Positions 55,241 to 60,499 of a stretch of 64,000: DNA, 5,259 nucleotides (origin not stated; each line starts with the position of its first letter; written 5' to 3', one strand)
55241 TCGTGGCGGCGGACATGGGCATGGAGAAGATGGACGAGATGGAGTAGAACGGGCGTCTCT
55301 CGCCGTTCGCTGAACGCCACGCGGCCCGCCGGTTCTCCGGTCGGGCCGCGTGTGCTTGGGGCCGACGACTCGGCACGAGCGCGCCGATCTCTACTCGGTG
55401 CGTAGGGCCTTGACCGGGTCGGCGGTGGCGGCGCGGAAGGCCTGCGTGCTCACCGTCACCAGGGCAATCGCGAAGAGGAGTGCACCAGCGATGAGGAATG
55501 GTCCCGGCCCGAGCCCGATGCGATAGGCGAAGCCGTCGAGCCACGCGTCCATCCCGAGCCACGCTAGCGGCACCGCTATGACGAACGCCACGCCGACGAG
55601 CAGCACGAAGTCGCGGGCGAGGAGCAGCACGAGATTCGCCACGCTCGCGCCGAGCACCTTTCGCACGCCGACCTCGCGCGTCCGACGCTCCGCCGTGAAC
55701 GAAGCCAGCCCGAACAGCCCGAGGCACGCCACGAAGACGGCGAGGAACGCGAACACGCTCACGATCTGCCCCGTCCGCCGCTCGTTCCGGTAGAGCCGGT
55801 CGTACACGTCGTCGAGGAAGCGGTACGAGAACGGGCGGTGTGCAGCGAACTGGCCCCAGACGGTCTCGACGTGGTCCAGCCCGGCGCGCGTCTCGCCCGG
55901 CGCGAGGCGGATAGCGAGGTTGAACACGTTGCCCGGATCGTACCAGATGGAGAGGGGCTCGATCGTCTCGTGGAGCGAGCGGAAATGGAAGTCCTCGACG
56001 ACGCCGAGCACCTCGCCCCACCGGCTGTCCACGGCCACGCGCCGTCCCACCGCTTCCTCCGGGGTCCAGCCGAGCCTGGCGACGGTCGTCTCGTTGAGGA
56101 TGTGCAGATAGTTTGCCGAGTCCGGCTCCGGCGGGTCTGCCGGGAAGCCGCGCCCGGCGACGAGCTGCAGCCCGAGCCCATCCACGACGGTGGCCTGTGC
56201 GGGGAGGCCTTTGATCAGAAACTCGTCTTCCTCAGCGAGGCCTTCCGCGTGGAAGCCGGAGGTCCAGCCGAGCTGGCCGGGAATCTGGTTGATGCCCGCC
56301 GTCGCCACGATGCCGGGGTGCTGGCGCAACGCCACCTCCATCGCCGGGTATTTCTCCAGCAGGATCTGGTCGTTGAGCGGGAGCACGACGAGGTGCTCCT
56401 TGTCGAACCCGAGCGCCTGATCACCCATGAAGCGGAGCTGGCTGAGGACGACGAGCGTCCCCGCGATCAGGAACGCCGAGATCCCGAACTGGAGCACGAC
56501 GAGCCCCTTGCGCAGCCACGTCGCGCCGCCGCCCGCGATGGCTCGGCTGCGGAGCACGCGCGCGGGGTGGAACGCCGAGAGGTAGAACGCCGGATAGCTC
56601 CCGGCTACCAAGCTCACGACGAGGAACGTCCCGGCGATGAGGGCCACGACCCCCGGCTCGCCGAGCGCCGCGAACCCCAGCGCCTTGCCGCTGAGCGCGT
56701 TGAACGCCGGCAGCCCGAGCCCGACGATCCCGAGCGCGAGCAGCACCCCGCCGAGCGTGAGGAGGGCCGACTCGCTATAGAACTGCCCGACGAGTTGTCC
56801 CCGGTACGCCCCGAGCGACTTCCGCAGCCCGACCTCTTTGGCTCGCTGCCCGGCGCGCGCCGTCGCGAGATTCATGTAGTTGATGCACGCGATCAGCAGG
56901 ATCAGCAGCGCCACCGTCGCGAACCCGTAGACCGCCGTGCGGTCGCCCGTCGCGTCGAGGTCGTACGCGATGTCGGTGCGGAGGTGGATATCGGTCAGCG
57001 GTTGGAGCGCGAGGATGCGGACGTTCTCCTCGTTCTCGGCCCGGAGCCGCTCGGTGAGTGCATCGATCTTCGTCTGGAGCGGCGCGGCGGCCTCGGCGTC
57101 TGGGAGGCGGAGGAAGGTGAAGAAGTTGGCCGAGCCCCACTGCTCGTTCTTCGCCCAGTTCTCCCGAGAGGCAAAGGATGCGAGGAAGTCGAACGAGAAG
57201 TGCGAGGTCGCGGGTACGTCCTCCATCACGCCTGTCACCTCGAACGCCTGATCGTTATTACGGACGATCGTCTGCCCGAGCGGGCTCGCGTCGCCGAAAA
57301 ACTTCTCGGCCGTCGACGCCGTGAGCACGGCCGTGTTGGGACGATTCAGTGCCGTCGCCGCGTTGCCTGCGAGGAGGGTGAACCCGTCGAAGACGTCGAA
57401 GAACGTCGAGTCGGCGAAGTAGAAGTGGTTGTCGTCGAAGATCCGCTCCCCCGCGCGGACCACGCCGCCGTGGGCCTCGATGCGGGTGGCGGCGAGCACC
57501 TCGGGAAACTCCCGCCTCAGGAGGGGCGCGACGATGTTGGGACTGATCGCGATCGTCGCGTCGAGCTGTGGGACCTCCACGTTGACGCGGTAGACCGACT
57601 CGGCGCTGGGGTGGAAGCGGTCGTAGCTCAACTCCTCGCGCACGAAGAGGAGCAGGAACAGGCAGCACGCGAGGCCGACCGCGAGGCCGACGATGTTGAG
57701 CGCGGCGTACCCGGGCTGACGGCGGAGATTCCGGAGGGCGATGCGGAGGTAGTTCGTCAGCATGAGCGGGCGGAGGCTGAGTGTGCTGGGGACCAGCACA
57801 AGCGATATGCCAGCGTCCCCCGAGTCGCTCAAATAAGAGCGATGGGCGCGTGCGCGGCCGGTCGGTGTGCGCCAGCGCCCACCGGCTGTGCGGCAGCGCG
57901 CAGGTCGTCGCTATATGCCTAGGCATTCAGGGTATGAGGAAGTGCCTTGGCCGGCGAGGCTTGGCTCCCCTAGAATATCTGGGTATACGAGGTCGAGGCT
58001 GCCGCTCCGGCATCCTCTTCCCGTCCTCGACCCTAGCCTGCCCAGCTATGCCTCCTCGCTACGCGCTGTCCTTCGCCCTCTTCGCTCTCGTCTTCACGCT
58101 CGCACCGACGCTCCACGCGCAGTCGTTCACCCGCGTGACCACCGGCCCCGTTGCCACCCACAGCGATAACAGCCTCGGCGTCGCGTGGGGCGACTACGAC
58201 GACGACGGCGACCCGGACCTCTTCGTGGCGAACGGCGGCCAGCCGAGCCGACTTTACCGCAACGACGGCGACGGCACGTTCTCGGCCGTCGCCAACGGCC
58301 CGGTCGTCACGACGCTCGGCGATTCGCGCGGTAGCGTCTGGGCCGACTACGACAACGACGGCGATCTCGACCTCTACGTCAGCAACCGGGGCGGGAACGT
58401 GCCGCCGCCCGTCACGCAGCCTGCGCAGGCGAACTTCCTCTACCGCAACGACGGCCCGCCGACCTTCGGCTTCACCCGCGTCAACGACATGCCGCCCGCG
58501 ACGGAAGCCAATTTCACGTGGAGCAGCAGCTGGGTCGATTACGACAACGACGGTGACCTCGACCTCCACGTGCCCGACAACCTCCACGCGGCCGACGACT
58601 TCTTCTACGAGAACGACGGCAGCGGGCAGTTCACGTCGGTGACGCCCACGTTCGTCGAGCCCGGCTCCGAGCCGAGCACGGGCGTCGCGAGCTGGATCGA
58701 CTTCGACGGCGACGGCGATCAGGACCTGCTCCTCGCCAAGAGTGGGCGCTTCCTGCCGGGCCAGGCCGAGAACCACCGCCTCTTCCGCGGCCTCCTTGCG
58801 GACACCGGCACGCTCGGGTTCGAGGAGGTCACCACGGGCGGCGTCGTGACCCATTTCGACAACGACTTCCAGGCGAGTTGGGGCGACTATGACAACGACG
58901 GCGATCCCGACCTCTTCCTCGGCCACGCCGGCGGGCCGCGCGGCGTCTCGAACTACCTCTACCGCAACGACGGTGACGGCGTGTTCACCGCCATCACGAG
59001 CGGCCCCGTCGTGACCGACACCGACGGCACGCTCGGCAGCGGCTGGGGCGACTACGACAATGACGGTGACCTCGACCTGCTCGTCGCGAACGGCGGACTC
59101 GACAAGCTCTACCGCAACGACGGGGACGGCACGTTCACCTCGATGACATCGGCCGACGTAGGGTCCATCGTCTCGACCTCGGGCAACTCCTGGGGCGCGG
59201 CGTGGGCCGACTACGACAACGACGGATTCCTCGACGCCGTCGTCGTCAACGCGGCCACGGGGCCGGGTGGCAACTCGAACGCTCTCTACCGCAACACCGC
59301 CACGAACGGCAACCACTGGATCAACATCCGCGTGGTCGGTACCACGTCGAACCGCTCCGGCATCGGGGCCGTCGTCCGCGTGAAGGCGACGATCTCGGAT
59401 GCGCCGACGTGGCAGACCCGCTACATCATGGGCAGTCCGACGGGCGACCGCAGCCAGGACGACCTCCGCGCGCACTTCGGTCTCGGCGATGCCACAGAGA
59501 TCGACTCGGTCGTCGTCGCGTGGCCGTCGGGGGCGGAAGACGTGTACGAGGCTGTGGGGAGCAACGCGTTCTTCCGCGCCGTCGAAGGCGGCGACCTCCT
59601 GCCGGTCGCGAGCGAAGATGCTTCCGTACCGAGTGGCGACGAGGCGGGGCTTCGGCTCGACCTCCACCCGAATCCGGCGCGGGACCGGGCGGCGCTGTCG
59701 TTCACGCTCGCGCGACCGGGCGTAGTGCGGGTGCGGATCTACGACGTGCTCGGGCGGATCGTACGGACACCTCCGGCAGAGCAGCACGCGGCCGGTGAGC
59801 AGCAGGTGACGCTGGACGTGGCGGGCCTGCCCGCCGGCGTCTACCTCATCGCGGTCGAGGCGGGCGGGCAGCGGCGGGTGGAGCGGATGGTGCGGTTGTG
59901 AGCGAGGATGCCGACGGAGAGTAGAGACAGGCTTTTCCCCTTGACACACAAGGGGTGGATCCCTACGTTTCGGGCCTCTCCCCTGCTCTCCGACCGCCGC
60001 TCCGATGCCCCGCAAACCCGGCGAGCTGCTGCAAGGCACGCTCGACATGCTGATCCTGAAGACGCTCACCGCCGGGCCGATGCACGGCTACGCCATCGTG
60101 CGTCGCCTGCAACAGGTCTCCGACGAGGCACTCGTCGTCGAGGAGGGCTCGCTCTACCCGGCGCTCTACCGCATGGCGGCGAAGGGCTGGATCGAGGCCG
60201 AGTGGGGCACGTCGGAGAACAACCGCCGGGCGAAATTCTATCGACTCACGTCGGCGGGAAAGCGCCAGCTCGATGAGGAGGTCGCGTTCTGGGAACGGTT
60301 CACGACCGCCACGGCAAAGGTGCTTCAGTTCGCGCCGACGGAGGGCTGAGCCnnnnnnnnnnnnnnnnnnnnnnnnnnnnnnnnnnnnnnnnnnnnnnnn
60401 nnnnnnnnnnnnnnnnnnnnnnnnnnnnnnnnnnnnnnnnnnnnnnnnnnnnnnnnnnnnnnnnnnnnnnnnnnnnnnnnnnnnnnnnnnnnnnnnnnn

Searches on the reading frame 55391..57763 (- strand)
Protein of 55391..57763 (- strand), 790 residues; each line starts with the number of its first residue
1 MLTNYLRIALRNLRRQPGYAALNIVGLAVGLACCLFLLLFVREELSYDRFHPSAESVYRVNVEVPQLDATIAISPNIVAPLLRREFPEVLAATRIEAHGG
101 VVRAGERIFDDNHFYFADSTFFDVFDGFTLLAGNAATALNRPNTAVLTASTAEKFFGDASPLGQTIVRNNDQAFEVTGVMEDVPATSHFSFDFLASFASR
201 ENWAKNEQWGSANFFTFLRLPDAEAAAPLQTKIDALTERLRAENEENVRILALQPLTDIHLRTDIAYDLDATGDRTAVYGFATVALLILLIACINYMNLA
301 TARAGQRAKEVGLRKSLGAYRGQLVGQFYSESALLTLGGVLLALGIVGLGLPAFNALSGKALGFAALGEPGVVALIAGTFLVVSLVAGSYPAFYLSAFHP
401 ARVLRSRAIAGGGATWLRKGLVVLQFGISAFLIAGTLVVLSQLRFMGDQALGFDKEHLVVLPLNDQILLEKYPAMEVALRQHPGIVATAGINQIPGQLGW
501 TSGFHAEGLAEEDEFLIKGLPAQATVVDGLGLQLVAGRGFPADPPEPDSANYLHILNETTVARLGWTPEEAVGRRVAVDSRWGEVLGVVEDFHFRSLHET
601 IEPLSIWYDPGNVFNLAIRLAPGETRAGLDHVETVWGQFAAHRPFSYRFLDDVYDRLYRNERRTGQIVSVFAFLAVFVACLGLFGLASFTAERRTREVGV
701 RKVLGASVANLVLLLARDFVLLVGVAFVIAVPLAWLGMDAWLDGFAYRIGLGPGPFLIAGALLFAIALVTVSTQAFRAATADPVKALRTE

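Call 10: search_protein_families(library=pfam, proteins=[window:55391-57763:-])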
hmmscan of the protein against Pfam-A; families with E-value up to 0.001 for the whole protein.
window:55391-57763:- (790 aa): 2 families
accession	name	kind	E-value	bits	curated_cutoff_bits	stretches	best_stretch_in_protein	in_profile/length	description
PF12704.14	MacB_PCD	-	4.7e-28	99.3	27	1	21-235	2-206/207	MacB-like periplasmic core domain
PF02687.27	FtsX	-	3.2e-21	76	25.5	2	283-397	2-117/120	FtsX-like permease C-terminal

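Call 47: search_protein_families(library=ncbifam, proteins=[window:55391-57763:-], max_evalue=0.00001)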
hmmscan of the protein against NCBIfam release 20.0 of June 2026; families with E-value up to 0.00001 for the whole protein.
window:55391-57763:- (790 aa): 3 families
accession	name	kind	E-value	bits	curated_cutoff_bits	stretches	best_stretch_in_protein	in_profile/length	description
TIGR03434.1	ADOP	subfamily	5.3e-88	296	622.3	1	6-790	5-803/803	ADOP family duplicated permease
NF038008.1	ABC_perm_DarB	equivalog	1.2e-28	99.5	700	1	19-467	11-461/777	darobactin export ABC transporter permease subunit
NF007826.0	PRK10535.1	equivalog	7e-07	27.9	966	0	281-367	525-612/648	macrolide ABC transporter ATP-binding protein/permease MacB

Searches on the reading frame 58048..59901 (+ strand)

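Call 45: search_protein_families(library=pfam, proteins=[window:58048-59901:+], max_evalue=0.01)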
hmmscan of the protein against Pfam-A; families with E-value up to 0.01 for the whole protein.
window:58048-59901:+ (617 aa): 6 families
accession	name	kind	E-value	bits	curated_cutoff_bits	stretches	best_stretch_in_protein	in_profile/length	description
PF13517.12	FG-GAP_3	-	6.9e-49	164.7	26.9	7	335-399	1-61/61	FG-GAP-like repeat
PF01839.29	FG-GAP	-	7.8e-16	58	22.1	0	45-74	5-30/37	FG-GAP repeat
PF07593.17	UnbV_ASPIC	-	7.6e-15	55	23.4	1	438-506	1-64/68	ASPIC and UnbV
PF18962.6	Por_Secre_tail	-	5.6e-10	39.8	27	1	540-614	2-73/75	Secretion system C-terminal sorting domain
PF13860.13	FlgD_ig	-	6.9e-05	23.2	27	1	548-606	12-76/79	FlgD Ig-like domain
PF20009.4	GEVED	-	0.00066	20.9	24.4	0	384-434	3-56/78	GEVED domain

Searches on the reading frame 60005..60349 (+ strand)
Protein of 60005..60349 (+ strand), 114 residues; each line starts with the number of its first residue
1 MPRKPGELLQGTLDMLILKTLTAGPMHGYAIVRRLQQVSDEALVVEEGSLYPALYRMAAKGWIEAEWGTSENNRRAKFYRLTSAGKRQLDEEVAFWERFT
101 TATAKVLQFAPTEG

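Call 47: search_protein_families(library=ncbifam, proteins=[window:60005-60349:+], max_evalue=0.00001)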
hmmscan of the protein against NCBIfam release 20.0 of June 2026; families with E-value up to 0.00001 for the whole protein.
window:60005-60349:+ (114 aa): 4 families
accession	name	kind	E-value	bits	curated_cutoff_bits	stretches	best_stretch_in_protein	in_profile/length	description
TIGR03433.1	padR_acidobact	paralog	7.1e-45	151.3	101.8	1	9-108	1-100/101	PadR family transcriptional regulator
NF006931.0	PRK09416.1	equivalog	1.2e-10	41.6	112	1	16-91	47-117/135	PadR family transcriptional regulator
NF053635.1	TransRegRv3488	equivalog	1.7e-08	34.5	140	1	7-95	3-87/98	Rv3488 family transcriptional regulator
TIGR02719.1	repress_PhaQ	equivalog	3.4e-06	27.4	139.35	1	16-99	28-109/138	poly-beta-hydroxybutyrate-responsive repressor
